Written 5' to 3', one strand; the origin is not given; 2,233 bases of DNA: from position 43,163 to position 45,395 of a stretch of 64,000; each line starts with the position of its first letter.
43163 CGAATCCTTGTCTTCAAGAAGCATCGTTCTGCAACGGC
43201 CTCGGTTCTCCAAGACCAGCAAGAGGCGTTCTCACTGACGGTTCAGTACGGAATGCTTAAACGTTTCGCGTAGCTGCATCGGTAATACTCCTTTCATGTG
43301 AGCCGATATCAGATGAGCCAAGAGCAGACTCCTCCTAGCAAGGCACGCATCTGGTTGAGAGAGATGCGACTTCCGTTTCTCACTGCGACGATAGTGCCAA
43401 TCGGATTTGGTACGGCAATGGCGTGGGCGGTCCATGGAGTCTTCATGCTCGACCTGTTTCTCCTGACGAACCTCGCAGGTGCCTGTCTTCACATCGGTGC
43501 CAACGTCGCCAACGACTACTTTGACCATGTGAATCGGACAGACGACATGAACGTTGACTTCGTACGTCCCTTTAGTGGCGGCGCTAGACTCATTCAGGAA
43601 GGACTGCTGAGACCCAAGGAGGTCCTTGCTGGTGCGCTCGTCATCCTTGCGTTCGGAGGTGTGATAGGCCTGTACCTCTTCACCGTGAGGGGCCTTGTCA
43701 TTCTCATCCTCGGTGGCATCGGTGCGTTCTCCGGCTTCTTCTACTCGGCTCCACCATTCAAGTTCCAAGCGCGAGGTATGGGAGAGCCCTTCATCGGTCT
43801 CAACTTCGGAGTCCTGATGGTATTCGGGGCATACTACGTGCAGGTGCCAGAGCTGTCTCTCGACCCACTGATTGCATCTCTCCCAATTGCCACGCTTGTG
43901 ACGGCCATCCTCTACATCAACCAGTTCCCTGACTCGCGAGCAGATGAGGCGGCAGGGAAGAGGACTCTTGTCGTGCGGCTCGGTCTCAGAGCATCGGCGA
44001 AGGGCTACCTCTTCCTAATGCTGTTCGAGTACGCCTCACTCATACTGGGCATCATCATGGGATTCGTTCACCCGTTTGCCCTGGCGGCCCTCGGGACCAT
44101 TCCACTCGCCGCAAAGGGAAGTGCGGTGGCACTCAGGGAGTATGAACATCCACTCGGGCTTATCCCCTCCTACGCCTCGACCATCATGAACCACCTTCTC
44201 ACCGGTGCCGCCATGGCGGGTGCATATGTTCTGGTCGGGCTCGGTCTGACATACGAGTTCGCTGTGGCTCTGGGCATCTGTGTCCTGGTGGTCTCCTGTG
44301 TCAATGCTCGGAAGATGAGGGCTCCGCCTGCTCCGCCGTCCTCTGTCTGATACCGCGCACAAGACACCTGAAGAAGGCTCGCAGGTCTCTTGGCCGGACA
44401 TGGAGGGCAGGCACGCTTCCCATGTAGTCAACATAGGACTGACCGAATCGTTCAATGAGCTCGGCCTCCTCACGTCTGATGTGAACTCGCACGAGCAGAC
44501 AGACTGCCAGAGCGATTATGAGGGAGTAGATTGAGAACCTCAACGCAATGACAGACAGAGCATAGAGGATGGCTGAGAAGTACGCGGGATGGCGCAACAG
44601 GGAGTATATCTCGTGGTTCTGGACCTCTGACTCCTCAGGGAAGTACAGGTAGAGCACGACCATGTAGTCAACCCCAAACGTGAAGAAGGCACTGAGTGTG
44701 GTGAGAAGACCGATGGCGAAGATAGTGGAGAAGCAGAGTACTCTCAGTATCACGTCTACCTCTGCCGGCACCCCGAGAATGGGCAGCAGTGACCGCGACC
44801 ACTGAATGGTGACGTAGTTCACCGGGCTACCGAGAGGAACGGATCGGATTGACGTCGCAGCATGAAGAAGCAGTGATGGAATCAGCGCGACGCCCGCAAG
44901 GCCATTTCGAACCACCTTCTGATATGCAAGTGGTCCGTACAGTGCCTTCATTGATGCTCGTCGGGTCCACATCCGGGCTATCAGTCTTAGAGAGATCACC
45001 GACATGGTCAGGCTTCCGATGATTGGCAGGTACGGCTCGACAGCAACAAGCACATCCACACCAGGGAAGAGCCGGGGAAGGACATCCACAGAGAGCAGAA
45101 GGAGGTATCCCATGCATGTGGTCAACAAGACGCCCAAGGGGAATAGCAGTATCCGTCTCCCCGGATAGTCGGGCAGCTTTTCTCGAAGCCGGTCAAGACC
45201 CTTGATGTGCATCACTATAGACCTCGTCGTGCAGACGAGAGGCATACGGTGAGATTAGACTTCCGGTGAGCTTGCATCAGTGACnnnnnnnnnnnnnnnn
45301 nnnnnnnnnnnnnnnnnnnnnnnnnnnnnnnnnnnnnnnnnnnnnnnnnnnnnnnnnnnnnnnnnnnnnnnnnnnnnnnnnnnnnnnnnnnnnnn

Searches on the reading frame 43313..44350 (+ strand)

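Call 70: search_protein_families(library=pfam, proteins=[window:43313-44350:+], max_evalue=0.0001)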
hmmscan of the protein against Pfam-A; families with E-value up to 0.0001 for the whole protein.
window:43313-44350:+ (345 aa): 1 family
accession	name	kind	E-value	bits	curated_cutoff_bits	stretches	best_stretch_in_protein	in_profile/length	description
PF01040.23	UbiA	-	1.4e-27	97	34.2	1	28-275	3-233/250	UbiA prenyltransferase family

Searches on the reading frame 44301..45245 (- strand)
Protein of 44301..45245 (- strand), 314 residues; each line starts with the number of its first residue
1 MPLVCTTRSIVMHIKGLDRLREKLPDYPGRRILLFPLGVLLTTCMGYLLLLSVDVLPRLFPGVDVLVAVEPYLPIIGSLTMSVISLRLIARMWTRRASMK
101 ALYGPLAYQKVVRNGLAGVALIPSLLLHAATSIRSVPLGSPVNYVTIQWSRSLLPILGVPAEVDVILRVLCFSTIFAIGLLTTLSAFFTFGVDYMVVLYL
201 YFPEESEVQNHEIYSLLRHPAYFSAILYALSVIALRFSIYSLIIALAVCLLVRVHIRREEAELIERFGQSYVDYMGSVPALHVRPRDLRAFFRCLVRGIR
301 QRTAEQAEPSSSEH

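Call 70: search_protein_families(library=pfam, proteins=[window:44301-45245:-], max_evalue=0.0001)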
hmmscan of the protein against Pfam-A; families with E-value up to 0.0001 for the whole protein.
window:44301-45245:- (314 aa): 2 families
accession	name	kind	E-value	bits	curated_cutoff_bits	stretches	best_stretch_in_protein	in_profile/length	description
PF04191.18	PEMT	-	1.3e-07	32.5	25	1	174-269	8-104/105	Phospholipid methyltransferase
PF04140.19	ICMT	-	1e-06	29.5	24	1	176-265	5-95/95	Isoprenylcysteine carboxyl methyltransferase (ICMT) family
